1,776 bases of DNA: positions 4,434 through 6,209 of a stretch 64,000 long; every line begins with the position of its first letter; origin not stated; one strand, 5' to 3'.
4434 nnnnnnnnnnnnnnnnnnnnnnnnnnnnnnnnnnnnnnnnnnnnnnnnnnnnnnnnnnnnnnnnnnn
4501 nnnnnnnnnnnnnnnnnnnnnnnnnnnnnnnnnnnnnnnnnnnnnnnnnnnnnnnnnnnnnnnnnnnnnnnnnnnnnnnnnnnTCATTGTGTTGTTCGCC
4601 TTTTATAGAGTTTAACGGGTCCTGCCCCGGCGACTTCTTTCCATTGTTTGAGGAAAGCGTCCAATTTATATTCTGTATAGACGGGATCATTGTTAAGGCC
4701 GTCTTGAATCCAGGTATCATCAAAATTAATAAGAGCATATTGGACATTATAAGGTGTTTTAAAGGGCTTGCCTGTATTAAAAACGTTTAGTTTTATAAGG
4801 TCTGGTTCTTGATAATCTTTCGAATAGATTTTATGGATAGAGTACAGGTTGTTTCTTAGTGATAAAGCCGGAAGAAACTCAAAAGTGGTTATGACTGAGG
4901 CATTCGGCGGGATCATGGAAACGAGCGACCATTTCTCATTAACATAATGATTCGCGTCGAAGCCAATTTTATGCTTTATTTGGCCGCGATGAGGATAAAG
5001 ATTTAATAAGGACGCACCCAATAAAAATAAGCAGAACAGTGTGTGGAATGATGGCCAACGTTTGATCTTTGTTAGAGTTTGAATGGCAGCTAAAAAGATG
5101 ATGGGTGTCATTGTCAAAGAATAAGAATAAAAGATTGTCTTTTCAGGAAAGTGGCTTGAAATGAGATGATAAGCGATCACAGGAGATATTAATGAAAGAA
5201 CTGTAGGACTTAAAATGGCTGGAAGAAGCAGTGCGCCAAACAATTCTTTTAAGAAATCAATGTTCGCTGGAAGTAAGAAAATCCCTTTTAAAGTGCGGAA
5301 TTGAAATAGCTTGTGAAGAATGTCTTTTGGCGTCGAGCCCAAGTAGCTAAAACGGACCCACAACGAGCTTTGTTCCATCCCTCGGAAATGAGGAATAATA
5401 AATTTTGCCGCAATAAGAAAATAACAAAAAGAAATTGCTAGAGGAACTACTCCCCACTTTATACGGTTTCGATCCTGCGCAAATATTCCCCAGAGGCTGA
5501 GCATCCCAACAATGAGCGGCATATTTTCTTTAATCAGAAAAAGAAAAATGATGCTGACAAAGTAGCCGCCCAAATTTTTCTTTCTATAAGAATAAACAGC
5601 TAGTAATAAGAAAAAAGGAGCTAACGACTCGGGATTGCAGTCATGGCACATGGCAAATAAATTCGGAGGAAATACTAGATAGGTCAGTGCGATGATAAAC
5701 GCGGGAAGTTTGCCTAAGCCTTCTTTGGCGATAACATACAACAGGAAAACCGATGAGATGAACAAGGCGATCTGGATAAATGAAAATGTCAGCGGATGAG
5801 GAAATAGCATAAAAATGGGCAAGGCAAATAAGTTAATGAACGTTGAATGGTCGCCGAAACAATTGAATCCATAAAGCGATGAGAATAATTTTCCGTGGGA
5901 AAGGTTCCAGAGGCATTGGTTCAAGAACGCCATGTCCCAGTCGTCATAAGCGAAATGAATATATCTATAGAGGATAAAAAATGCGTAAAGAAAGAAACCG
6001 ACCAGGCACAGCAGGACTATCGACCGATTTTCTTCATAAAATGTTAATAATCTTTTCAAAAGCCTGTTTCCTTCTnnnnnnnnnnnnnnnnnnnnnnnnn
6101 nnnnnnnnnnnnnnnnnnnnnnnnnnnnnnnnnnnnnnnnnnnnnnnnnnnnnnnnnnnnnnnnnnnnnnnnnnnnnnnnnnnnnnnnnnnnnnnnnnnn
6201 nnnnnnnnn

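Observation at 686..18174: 17.5-kb glycan operon built almost entirely from GT-C-like membrane proteins, with none of the usual polysaccharide export or initiation genes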

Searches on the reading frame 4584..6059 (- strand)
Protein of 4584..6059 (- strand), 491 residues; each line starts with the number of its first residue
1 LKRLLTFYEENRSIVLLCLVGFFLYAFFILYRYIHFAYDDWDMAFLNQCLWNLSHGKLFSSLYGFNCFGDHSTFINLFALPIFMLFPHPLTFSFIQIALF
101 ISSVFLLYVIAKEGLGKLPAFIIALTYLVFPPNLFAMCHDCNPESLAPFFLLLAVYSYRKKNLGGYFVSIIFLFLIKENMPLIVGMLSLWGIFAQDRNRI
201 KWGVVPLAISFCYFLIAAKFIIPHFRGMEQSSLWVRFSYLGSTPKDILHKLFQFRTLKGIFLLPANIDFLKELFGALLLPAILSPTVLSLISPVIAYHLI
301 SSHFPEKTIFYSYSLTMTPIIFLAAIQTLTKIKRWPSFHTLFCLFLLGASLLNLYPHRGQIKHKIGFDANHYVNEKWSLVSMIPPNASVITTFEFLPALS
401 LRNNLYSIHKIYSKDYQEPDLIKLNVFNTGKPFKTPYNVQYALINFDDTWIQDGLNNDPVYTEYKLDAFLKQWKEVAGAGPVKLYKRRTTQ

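Call 3: search_protein_families(library=pfam, proteins=[window:4584-6059:-], max_evalue=0.01)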
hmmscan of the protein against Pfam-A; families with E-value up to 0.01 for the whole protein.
window:4584-6059:- (491 aa): 1 family
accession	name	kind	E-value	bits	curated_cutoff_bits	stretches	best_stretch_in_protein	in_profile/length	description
PF09852.15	DUF2079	-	5.7e-53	181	28.2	1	34-425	3-422/459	Predicted membrane protein (DUF2079)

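Call 9: search_protein_families(library=ncbifam, proteins=[window:4584-6059:-], max_evalue=0.01)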
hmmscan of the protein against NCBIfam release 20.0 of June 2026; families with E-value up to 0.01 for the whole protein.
window:4584-6059:- (491 aa): 1 family
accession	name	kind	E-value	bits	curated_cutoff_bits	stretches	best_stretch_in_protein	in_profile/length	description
NF046093.1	AZOBR_p60025_fam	subfamily_domain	5.3e-05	22.6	150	1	89-211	113-231/232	AZOBR_p60025 family cell surface glycopolymer formation protein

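Call 60: search_solved_structures(query=A4, max_evalue=10)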
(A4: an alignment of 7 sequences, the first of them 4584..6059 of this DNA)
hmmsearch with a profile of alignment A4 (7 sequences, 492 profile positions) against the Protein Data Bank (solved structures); distinct sequences matched with E-value up to 10: 0.
